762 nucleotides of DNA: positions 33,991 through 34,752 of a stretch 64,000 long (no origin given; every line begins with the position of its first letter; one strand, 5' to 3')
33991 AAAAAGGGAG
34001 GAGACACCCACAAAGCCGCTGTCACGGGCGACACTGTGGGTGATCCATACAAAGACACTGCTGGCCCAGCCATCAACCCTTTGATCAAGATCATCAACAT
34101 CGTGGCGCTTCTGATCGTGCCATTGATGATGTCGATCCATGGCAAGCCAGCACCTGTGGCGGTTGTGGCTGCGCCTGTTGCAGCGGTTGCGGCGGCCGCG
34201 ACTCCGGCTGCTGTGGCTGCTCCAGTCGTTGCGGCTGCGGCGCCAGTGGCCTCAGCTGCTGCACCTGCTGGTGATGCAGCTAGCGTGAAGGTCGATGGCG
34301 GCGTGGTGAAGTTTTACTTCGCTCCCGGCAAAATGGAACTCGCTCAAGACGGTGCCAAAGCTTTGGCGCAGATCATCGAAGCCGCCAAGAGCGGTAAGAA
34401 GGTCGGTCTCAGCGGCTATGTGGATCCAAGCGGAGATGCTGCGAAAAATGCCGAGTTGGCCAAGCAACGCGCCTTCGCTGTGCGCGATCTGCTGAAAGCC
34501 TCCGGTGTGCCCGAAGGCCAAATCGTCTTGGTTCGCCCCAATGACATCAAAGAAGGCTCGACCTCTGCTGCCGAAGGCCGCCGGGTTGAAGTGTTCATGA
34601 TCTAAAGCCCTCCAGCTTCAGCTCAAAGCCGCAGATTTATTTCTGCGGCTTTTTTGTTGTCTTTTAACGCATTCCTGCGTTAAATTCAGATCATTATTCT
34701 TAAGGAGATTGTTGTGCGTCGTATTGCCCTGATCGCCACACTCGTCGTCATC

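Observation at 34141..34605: Membrane pyrophosphatase fused to a C-terminal OmpA-like peptidoglycan-binding domain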

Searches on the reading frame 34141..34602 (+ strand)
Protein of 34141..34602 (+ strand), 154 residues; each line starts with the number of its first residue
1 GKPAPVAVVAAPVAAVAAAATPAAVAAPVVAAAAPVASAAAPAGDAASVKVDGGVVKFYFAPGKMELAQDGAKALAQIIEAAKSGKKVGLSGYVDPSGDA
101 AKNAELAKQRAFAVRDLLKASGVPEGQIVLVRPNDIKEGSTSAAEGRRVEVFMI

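Call 3: search_protein_families(library=pfam, proteins=[window:34141-34602:+], max_evalue=1)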
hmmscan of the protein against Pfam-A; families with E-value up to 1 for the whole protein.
window:34141-34602:+ (154 aa): 3 families
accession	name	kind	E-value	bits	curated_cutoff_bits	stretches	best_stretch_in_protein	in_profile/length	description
PF00691.25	OmpA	-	4.6e-13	49.8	27.2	1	59-131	1-77/98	OmpA family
PF18277.6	AbrB_C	-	0.061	13.5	22.8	1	60-81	15-36/37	AbrB C-terminal domain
PF22662.2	Csa3_N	-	0.097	13.1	27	1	111-145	12-46/120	Csa3 CRISPR-associated Rossmann-like domain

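Call 4: search_protein_families(library=ncbifam, proteins=[window:34141-34602:+], max_evalue=1)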
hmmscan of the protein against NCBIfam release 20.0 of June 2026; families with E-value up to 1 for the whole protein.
window:34141-34602:+ (154 aa): 17 families
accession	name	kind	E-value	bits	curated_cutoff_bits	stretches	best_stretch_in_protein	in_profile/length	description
TIGR03789.1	pdsO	hypoth_equivalog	7.6e-09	35.6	152.2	1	60-128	143-213/243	sortase-associated OmpA-like protein PdsO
NF053611.1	YiaD_Gzip_OmpA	equivalog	1.6e-08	34.6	175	1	45-151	94-204/206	YiaD family glycine zipper/OmpA-like lipoprotein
NF047726.1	AutTranAdhPGAsTpgA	equivalog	2.6e-08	33.4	350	1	53-130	153-233/268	trimeric autotransporter adhesin/peptidogylcan-associated protein TpgA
NF053612.1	anchor_PA1041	equivalog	8.4e-08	32.4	250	1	26-151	103-233/236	PA1041 family peptidoglycan-binding anchor lipoprotein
TIGR02802.1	Pal_lipo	equivalog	4.2e-07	30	125.35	1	58-151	2-102/104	peptidoglycan-associated lipoprotein Pal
NF045787.1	OmpABordt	equivalog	7.2e-06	25.8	200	1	20-130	52-161/194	outer membrane protein OmpA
NF005999.0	PRK08126.1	subfamily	2e-05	23.6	571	1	59-152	326-429/432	hypothetical protein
NF053613.1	OMP_toxin_LptF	equivalog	3e-05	23.8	400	1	60-151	145-243/256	lipotoxin F family OmpA-related lipoprotein LptF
NF053585.1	OMP_LP_YfiB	equivalog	5.4e-05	23.1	128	1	63-131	63-133/163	outer membrane lipoprotein YfiB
NF008071.1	PRK10808.1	equivalog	8e-05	22.2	277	1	27-129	209-308/358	porin OmpA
NF006285.1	PRK08457.1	equivalog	0.00018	21.4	250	1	60-153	126-230/253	flagellar motor protein MotB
TIGR03350.1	type_VI_ompA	equivalog_domain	0.00035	20.5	139.8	1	59-131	33-110/137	type VI secretion system protein TssL, long form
NF007804.1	PRK10510.1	equivalog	0.0018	17.7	307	1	66-151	122-214/219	OmpA family lipoprotein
NF008067.1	PRK10802.1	equivalog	0.0046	16.8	261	1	59-132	70-145/171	peptidoglycan-associated lipoprotein Pal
NF006541.1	PRK09038.1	equivalog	0.0059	16.3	283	1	58-147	143-238/253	flagellar motor protein MotD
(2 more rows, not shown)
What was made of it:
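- On MotB/PomB stator subunit: MotB/MotD NCBIfam models score 16-21 bits against cutoffs of 250-283 (call 4).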

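Call 5: find_homologous_proteins(query=window:34141-34602:+, max_evalue=0.001)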
Query window:34141-34602:+ (154 aa): 799 proteins with E <= 0.001 among 8000 candidates; the best 120 are listed.
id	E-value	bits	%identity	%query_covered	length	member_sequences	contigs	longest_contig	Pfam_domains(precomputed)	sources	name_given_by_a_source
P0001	4.8e-60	220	88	69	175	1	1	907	PF00691.26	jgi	jgi:K(+)-stimulated pyrophosphate-energized sodium pump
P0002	9.2e-59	216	91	69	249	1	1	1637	PF00691.26,PF03030.22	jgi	jgi:K(+)-stimulated pyrophosphate-energized sodium pump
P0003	7.2e-57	209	87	69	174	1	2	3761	PF00691.26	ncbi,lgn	-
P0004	4.7e-56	207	86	71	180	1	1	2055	PF00691.26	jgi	jgi:outer membrane protein OmpA-like peptidoglycan-associated protein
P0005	2.7e-55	204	86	71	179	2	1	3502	PF00691.26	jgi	jgi:outer membrane protein OmpA-like peptidoglycan-associated protein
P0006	2.8e-55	204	85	71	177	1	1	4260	PF00691.26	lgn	-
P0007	4.9e-55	203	85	71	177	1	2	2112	PF00691.26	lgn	-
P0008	9.3e-55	203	85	73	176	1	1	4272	PF00691.26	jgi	jgi:outer membrane protein OmpA-like peptidoglycan-associated protein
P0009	2.7e-54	201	87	71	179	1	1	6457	PF00691.26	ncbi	-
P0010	2.8e-54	201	88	69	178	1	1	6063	PF00691.26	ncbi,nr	ncbi:MAG: OmpA family protein [Brachymonas sp.]|nr:OmpA family protein [Brachymonas sp.]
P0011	3.5e-54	201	85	71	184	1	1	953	PF00691.26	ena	-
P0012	3.8e-54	201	87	69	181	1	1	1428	PF00691.26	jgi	jgi:outer membrane protein OmpA-like peptidoglycan-associated protein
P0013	4.4e-54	200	87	71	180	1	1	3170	PF00691.26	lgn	-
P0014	4.5e-54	200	88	69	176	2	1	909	PF00691.26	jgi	jgi:outer membrane protein OmpA-like peptidoglycan-associated protein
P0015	5.4e-54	200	88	69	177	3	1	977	PF00691.26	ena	-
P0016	7.2e-54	200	86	71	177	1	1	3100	PF00691.26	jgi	jgi:outer membrane protein OmpA-like peptidoglycan-associated protein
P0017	8.5e-54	199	86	73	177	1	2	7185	PF00691.26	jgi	jgi:outer membrane protein OmpA-like peptidoglycan-associated protein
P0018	1.0e-53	199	85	68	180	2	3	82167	PF00691.26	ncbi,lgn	-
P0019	1.0e-53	199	85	71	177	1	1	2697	PF00691.26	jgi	jgi:outer membrane protein OmpA-like peptidoglycan-associated protein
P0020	1.3e-53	199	88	68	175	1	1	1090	PF00691.26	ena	-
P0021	1.9e-53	198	85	71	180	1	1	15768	PF00691.26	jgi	jgi:outer membrane protein OmpA-like peptidoglycan-associated protein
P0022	2.2e-53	198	78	68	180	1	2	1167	PF00691.26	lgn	-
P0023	2.2e-53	198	86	71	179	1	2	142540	PF00691.26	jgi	jgi:outer membrane protein OmpA-like peptidoglycan-associated protein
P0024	2.6e-53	198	86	68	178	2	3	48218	PF00691.26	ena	-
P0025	2.7e-53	198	79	71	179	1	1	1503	PF00691.26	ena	-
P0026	3.2e-53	198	85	71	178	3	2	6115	PF00691.26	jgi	jgi:outer membrane protein OmpA-like peptidoglycan-associated protein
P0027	3.4e-53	198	84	74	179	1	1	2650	PF00691.26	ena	-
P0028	3.5e-53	197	85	73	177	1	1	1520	PF00691.26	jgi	jgi:outer membrane protein OmpA-like peptidoglycan-associated protein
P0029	3.7e-53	197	85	68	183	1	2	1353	PF00691.26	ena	-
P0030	3.8e-53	197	77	68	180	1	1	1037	PF00691.26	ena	-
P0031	4.0e-53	197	85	73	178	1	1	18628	PF00691.26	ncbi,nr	ncbi:MAG: OmpA family protein [Brachymonas sp.]|nr:OmpA family protein [Brachymonas sp.]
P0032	4.4e-53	197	87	68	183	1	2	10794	PF00691.26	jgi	jgi:outer membrane protein OmpA-like peptidoglycan-associated protein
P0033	4.8e-53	197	77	68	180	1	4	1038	PF00691.26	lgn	-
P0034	4.8e-53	197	85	71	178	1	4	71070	PF00691.26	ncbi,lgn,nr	ncbi:MAG: OmpA family protein [Burkholderiales bacterium]|nr:MAG: OmpA family protein [Burkholderial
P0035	5.9e-53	197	85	71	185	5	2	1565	PF00691.26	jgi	jgi:outer membrane protein OmpA-like peptidoglycan-associated protein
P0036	6.3e-53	197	82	69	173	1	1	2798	PF00691.26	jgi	jgi:outer membrane protein OmpA-like peptidoglycan-associated protein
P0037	8.4e-53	196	85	68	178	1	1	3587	PF00691.26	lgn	-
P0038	8.4e-53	196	77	68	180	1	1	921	PF00691.26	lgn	-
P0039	8.4e-53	196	77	68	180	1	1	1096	PF00691.26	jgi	jgi:outer membrane protein OmpA-like peptidoglycan-associated protein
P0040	9.5e-53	196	85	69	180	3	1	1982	PF00691.26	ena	-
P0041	1.0e-52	196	86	69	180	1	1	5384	PF00691.26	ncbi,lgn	-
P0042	1.0e-52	196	78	71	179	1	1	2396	PF00691.26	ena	-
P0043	1.1e-52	196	78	68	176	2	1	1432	PF00691.26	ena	-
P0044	1.2e-52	196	78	71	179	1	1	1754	PF00691.26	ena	-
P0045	1.3e-52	196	85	71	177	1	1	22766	PF00691.26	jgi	jgi:outer membrane protein OmpA-like peptidoglycan-associated protein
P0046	1.3e-52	196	78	69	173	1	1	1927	PF00691.26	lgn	-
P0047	1.8e-52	195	79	71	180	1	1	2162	PF00691.26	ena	-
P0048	1.8e-52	195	76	68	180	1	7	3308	PF00691.26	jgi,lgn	jgi:K(+)-stimulated pyrophosphate-energized sodium pump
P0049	2.4e-52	195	79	71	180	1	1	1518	PF00691.26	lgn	-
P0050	3.0e-52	194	83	68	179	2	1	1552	PF00691.26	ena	-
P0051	3.4e-52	194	78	69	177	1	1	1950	PF00691.26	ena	-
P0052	3.9e-52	194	85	71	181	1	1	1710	PF00691.26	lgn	-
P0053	4.0e-52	194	83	71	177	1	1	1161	PF00691.26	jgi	jgi:outer membrane protein OmpA-like peptidoglycan-associated protein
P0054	4.1e-52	194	85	71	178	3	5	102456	PF00691.26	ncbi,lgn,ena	-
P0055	4.2e-52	194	85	71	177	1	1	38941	PF00691.26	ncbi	-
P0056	4.5e-52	194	84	71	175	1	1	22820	PF00691.26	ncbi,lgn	-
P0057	5.9e-52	194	75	68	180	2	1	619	PF00691.26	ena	-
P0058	5.9e-52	194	78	71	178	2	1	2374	PF00691.26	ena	-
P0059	6.0e-52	193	78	72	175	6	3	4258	PF00691.26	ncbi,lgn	-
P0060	6.4e-52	193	78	72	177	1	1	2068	PF00691.26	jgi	jgi:outer membrane protein OmpA-like peptidoglycan-associated protein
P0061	7.4e-52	193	85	71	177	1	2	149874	PF00691.26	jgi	jgi:outer membrane protein OmpA-like peptidoglycan-associated protein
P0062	8.0e-52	193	83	71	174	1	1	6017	PF00691.26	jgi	jgi:outer membrane protein OmpA-like peptidoglycan-associated protein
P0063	9.2e-52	193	75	68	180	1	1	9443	PF00691.26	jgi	-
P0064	9.6e-52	193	79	79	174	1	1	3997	PF00691.26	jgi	jgi:outer membrane protein OmpA-like peptidoglycan-associated protein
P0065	1.1e-51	193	84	71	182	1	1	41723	PF00691.26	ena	-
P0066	1.2e-51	193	84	69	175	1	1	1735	PF00691.26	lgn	-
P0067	1.4e-51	192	84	69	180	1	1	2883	PF00691.26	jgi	jgi:outer membrane protein OmpA-like peptidoglycan-associated protein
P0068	3.0e-51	191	84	69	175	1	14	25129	PF00691.26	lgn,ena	-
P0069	3.7e-51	191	86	69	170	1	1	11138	PF00691.26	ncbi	-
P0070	5.6e-51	190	82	75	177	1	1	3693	PF00691.26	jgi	jgi:outer membrane protein OmpA-like peptidoglycan-associated protein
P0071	6.3e-51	190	86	67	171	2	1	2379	PF00691.26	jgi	jgi:outer membrane protein OmpA-like peptidoglycan-associated protein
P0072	1.5e-50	189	84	68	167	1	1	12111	PF00691.26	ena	-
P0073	1.6e-50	189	81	71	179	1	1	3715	PF00691.26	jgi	jgi:outer membrane protein OmpA-like peptidoglycan-associated protein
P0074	2.1e-50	188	78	72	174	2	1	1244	PF00691.26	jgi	jgi:outer membrane protein OmpA-like peptidoglycan-associated protein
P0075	2.3e-50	188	83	69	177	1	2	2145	PF00691.26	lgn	-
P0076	2.9e-50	188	80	71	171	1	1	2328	PF00691.26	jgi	jgi:outer membrane protein OmpA-like peptidoglycan-associated protein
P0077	4.7e-50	187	82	68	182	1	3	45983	PF00691.26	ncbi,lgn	-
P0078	7.2e-50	187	73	92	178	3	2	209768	PF00691.26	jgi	jgi:outer membrane protein OmpA-like peptidoglycan-associated protein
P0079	2.5e-49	185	76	72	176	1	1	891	PF00691.26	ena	-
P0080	2.8e-49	185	79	71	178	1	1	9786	PF00691.26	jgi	jgi:outer membrane protein OmpA-like peptidoglycan-associated protein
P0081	3.5e-49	185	79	71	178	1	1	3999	PF00691.26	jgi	jgi:outer membrane protein OmpA-like peptidoglycan-associated protein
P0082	3.9e-49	184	80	71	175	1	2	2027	PF00691.26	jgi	jgi:outer membrane protein OmpA-like peptidoglycan-associated protein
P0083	4.6e-49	184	82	71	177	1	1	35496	PF00691.26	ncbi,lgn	-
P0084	4.9e-49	184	75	79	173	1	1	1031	PF00691.26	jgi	jgi:outer membrane protein OmpA-like peptidoglycan-associated protein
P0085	5.5e-49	184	79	71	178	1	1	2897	PF00691.26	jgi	jgi:outer membrane protein OmpA-like peptidoglycan-associated protein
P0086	5.5e-49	184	79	69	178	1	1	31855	PF00691.26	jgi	jgi:outer membrane protein OmpA-like peptidoglycan-associated protein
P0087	6.4e-49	184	80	74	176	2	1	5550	PF00691.26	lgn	-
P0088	8.2e-49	183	78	69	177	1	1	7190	PF00691.26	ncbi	-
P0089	1.0e-48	183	78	71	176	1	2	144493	PF00691.26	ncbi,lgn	-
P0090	1.4e-48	183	80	69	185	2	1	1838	PF00691.26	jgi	jgi:outer membrane protein OmpA-like peptidoglycan-associated protein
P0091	1.7e-48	182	77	68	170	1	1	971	PF00691.26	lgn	-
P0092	2.1e-48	182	81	67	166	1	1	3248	PF00691.26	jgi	jgi:outer membrane protein OmpA-like peptidoglycan-associated protein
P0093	2.5e-48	182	80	74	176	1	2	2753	PF00691.26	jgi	jgi:outer membrane protein OmpA-like peptidoglycan-associated protein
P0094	2.7e-48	182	80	74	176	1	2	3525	PF00691.26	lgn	-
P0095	3.0e-48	182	79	69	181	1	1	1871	PF00691.26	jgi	jgi:outer membrane protein OmpA-like peptidoglycan-associated protein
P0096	4.4e-48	181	79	70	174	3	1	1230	PF00691.26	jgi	jgi:outer membrane protein OmpA-like peptidoglycan-associated protein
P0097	4.8e-48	181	76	71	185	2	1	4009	PF00691.26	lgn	-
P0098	1.0e-47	180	70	83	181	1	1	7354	PF00691.26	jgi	jgi:outer membrane protein OmpA-like peptidoglycan-associated protein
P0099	1.8e-47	179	75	71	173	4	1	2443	PF00691.26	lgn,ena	-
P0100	2.0e-47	179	80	70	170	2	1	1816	PF00691.26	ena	-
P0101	2.7e-47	178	78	69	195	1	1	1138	PF00691.26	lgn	-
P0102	4.8e-47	178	74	71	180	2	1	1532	PF00691.26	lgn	-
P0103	6.6e-47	177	79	71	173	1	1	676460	PF00691.26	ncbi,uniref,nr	ncbi:OmpA family protein [Variovorax sp. PCZ-1]|uniref:OmpA family protein n=1 Tax=Variovorax sp. PC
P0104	9.3e-47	177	77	69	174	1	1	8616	PF00691.26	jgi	jgi:outer membrane protein OmpA-like peptidoglycan-associated protein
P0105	1.2e-46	176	77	69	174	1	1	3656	PF00691.26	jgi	jgi:outer membrane protein OmpA-like peptidoglycan-associated protein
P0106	1.2e-46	176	68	95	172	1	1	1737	PF00691.26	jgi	jgi:outer membrane protein OmpA-like peptidoglycan-associated protein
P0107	1.6e-46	176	79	69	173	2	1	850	PF00691.26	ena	-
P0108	2.1e-46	176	79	69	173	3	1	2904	PF00691.26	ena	-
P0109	2.2e-46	175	75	71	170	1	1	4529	PF00691.26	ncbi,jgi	jgi:outer membrane protein OmpA-like peptidoglycan-associated protein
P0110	2.9e-46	175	79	69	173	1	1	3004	PF00691.26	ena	-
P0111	4.8e-46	174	79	71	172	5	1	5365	PF00691.26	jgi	jgi:outer membrane protein OmpA-like peptidoglycan-associated protein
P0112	5.5e-46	174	78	69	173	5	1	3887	PF00691.26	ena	-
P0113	5.8e-46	174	75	77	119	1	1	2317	PF00691.26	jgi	jgi:K(+)-stimulated pyrophosphate-energized sodium pump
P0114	6.9e-46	174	79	71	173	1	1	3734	PF00691.26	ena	-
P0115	8.2e-46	174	78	69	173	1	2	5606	PF00691.26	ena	-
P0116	9.0e-46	174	78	69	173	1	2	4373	PF00691.26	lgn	-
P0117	9.3e-46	173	77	69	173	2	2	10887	PF00691.26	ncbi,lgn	-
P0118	1.4e-45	173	80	67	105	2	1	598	PF00691.26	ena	-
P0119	2.7e-45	172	76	69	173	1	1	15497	PF00691.26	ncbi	-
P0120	2.8e-45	172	75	71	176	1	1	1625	PF00691.26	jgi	-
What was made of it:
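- Most close homologs of the tail in the protein database are separate ~175-aa proteins (call 5).
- Tried and rejected: Close homologs of the tail are mostly separate ~175-aa proteins (call 5).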

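Call 7: find_related_loci(query=window:34141-34602:+, collection=genome_contigs, flank=6000)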
Query window:34141-34602:+ (154 aa) in genome_contigs; peptide patterns used: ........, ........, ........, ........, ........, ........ (x = any residue, [..] = any of these).
600 stretches matched a pattern (row limit reached: there are more); 132 encode a relative of the query (tblastn E <= 1e-3); the best 80 are kept; 80 distinct loci.
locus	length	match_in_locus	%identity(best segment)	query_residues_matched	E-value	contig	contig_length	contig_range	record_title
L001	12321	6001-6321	93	48-154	2e-63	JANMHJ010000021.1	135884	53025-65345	MAG: Variovorax sp. isolate OTE_70_metabat_261 OTE_70_k141_542518, whole genome shotgun sequence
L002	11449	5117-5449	88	44-154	1e-60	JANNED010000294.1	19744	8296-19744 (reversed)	MAG: Variovorax sp. isolate OTE_75_metabat_453 OTE_75_k141_2451229, whole genome shotgun sequence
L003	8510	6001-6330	88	45-154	7e-60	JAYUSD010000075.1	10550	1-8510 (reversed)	MAG: Variovorax sp. isolate GL117_DN_metabinner_1 GL117_DN_metabinner_1_74, whole genome shotgun sequence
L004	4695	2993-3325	89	44-154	8e-60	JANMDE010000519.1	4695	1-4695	MAG: Variovorax sp. isolate OTE_75_metabat_200 OTE_75_k141_145786, whole genome shotgun sequence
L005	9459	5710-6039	87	45-154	6e-59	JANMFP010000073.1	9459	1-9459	MAG: Variovorax sp. isolate OTE_70b_metabat_160 OTE_70b_k141_1734880, whole genome shotgun sequence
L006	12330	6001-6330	87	45-154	1e-58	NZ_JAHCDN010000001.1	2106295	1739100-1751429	Variovorax sp. PCZ-1 contig00001, whole genome shotgun sequence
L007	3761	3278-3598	87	48-154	4e-58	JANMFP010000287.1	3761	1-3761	MAG: Variovorax sp. isolate OTE_70b_metabat_160 OTE_70b_k141_1258376, whole genome shotgun sequence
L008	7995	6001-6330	85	45-154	3e-57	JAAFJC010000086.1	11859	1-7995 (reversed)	MAG: Comamonadaceae bacterium isolate bin24.maxbin.ball.043 WN_Comamonadaceae_2_scaffold_86, whole genome shotgun sequen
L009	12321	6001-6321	88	48-154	3e-56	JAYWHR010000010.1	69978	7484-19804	MAG: Comamonadaceae bacterium isolate GLR80_GL56_UP_1_concoct_68 GLR80_GL56_UP_1_concoct_68_9, whole genome shotgun sequ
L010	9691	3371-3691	86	48-154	1e-55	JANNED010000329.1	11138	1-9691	MAG: Variovorax sp. isolate OTE_75_metabat_453 OTE_75_k141_2471916, whole genome shotgun sequence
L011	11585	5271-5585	85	50-154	9e-55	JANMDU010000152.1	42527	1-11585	MAG: Variovorax sp. isolate OTE_75_metabat_105 OTE_75_k141_4612360, whole genome shotgun sequence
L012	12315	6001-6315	82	50-154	1e-53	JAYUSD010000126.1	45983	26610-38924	MAG: Variovorax sp. isolate GL117_DN_metabinner_1 GL117_DN_metabinner_1_125, whole genome shotgun sequence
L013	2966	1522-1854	70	45-154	2e-46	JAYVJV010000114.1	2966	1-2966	MAG: Polaromonas sp. isolate GL53_Down_metabinner_23_sub GL53_Down_metabinner_23_sub_113, whole genome shotgun sequence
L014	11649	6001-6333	68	45-154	1e-42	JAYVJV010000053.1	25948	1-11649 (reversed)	MAG: Polaromonas sp. isolate GL53_Down_metabinner_23_sub GL53_Down_metabinner_23_sub_52, whole genome shotgun sequence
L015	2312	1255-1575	64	48-154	3e-39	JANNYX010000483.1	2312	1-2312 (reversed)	MAG: Rhodoferax sp. isolate VAR_25_metabat_305 VAR_25_k141_392471, whole genome shotgun sequence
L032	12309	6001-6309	58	49-153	2e-29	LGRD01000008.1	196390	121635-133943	MAG: Methylibium sp. NZG contig_7, whole genome shotgun sequence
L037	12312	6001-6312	58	49-153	4e-28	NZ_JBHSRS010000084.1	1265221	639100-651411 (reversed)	Polaromonas aquatica strain CCUG 39402 GCM70027143_26, whole genome shotgun sequence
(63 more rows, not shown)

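Call 24: search_protein_families(library=pfam, proteins=[L032:5176-6312:+, L014:5140-6333:+, P0023], max_evalue=0.01)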
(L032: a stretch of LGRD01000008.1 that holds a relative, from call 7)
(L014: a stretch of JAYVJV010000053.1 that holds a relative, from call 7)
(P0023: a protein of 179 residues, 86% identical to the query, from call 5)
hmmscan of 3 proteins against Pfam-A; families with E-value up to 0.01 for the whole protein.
L032:5176-6312:+ (379 aa): 4 families
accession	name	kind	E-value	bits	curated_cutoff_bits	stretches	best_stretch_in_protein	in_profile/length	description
PF13442.11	Cytochrome_CBB3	-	1.8e-14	54.2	27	1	150-224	2-68/68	Cytochrome C oxidase, cbb3-type, subunit III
PF00691.25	OmpA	-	3e-10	40.8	27.2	1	286-357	1-76/98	OmpA family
PF00034.26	Cytochrom_C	-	4.6e-05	25.1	21.3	1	153-194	3-49/90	Cytochrome c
PF22571.1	LiaI-LiaF-TM_PspC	-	0.0089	16.2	27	0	87-122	79-115/142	PspC transmembrane region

L014:5140-6333:+ (398 aa): 2 families
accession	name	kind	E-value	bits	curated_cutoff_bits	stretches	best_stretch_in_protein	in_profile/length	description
PF20159.5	YidB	-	1e-11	45.6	24.3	1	55-151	49-131/132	YidB-like protein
PF00691.25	OmpA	-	6.2e-10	39.7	27.2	1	302-375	1-77/98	OmpA family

P0023 (179 aa): 1 family
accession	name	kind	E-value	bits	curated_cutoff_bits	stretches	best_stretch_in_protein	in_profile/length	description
PF00691.25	OmpA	-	3.9e-13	50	27.2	1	84-156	1-77/98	OmpA family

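Call 35: predict_structure(alignment_id=A1)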
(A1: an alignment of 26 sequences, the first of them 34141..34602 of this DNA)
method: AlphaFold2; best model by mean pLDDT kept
length: 154 residues; sequences in the alignment: 26
mean_pLDDT: 58.9   pTM: 0.46
mean pLDDT of the five models: 58.9, 57.8, 55.4, 55.2, 52.7
residues with pLDDT >= 90: 0; 70-90: 39; 50-70: 70; < 50: 45
segments of 3 or more residues with pLDDT < 50: 13-21, 23-27, 29-44, 136-146
pLDDT, mean of each block of 10 residues (from residue 1): 54 47 42 39 50 65 60 70 73 63 68 78 76 49 48 62
secondary structure, 60 per line:
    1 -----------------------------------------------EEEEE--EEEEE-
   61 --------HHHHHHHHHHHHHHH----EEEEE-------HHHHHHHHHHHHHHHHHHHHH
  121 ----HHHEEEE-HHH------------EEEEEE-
elements in order: E48-52 E55-59 H69-83 E88-92 H100-120 E128-131 E148-153
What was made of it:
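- On OmpA-like / OmpA_C peptidoglycan-binding domain (Pfam PF00691): The AF2 model gives strands and helices in the order b-b-a-b-a-b-b (call 35).
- The structure model has only moderate confidence (mean pLDDT 58.9, call 35).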
